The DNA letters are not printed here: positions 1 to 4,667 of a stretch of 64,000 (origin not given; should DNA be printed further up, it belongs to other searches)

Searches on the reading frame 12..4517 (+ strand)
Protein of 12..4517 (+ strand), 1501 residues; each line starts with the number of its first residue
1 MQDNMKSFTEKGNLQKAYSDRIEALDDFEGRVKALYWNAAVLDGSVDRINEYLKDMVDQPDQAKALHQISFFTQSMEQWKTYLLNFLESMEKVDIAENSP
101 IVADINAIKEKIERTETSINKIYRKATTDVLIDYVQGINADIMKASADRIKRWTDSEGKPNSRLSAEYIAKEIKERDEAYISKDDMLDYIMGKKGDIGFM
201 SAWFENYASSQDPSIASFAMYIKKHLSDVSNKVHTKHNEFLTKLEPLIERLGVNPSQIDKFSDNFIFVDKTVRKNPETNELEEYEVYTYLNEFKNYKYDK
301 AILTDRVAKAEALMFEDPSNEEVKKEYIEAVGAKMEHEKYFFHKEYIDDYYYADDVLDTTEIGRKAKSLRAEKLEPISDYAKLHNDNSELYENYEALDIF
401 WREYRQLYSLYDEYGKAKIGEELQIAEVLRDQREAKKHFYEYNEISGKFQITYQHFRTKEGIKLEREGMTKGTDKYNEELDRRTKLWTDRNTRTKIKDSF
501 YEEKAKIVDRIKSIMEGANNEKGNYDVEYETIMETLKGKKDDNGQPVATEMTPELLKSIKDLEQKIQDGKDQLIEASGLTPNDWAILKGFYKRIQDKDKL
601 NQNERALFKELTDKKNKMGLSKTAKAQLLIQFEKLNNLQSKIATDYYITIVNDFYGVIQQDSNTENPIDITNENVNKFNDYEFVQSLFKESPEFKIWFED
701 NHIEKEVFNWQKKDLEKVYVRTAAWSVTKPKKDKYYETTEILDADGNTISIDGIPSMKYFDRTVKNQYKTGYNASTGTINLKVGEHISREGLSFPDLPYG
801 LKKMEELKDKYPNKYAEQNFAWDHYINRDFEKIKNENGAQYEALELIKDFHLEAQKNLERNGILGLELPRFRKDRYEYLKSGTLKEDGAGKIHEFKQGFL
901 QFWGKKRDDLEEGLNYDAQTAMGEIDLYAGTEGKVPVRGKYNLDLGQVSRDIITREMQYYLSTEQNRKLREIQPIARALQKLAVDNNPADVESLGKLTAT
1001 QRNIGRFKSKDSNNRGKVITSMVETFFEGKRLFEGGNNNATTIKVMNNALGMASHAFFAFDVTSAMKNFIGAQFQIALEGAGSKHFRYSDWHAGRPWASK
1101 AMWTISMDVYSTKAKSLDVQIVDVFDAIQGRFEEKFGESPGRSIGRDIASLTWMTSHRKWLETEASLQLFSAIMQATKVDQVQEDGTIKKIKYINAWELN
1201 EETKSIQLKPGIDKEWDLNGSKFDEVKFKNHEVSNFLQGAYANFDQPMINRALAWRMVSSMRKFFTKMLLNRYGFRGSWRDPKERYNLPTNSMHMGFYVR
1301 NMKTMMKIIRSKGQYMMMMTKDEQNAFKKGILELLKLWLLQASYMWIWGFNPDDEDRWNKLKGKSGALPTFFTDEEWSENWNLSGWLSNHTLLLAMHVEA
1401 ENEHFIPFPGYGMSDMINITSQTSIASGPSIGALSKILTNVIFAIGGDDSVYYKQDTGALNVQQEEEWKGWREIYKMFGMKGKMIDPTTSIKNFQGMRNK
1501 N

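Call 11: search_protein_families(library=pfam, proteins=[window:12-4517:+], max_evalue=0.001)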
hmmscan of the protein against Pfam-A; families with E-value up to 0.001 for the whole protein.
window:12-4517:+ (1501 aa): 0 families

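Call 28: search_protein_families(library=phrogs, proteins=[window:12-4517:+], max_evalue=0.001)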
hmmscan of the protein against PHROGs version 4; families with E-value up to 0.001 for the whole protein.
window:12-4517:+ (1501 aa): 0 families

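Call 38: find_encoding_contigs(protein=window:12-4517:+, flank=10000, max_places=4)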
Protein window:12-4517:+ (1501 aa): no gene with exactly this product is on record in the collection.

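Call 47: search_solved_structures(query=window:12-4517:+, max_evalue=1)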
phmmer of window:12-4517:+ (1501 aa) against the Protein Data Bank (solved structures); distinct sequences matched with E-value up to 1: 0.

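Call 62: find_homologous_proteins(query=window:12-4517:+, max_evalue=1e-10)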
Query window:12-4517:+ (1501 aa): 19 proteins with E <= 1e-10 among 8000 candidates.
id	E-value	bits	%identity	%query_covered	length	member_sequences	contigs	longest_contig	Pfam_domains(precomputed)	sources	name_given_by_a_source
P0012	0.0e+0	3420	100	100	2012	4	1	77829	-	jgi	jgi:hypothetical protein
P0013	0.0e+0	3012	86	100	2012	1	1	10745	-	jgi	jgi:hypothetical protein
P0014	0.0e+0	2648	76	100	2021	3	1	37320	-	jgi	jgi:hypothetical protein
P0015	0.0e+0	2423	69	100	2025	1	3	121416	-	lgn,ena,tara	tara:strand:- start:20116 stop:26193 length:6078 start_codon:yes stop_codon:yes gene_type:complete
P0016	0.0e+0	1673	51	100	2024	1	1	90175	PF18760.8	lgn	-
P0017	0.0e+0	1653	50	100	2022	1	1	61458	PF18760.8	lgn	-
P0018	0.0e+0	1552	48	100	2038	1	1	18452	-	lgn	-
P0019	0.0e+0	1486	46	100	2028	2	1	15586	-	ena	-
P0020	1.1e-219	751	36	64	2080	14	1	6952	-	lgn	-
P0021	2.7e-210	720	31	96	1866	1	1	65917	-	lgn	-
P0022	6.0e-202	692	31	100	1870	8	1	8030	-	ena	-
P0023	9.6e-186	638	30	97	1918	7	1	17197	-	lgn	-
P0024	2.5e-185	637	29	97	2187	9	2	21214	-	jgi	jgi:hypothetical protein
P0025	1.8e-171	591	30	88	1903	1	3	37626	-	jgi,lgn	-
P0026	1.6e-157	545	28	81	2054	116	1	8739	-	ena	-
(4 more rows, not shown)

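Call 63: find_encoding_contigs(protein=P0012, flank=10000, max_places=3)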
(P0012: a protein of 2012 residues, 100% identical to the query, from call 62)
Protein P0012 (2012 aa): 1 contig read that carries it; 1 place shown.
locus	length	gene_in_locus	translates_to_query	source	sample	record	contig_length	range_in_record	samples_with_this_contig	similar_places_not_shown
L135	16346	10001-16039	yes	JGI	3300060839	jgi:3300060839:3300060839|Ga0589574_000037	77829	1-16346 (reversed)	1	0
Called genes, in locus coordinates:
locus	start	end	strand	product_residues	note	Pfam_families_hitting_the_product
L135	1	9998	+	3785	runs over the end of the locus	PF25176:DUF7831 (weak)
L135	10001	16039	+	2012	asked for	-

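Call 65: search_solved_structures(query=L135:3-9995:+, max_evalue=1, show_alignments=2)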
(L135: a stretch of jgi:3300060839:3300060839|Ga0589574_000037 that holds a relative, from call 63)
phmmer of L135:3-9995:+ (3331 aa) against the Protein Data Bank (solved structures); distinct sequences matched with E-value up to 1: 0.

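Call 66: search_protein_families(library=phrogs, proteins=[L135:3-9995:+, P0012], max_evalue=0.01)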
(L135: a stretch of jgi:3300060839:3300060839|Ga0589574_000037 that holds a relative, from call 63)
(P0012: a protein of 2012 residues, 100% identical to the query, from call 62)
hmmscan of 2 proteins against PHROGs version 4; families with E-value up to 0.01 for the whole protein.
L135:3-9995:+ (3331 aa): 0 families

P0012 (2012 aa): 0 families
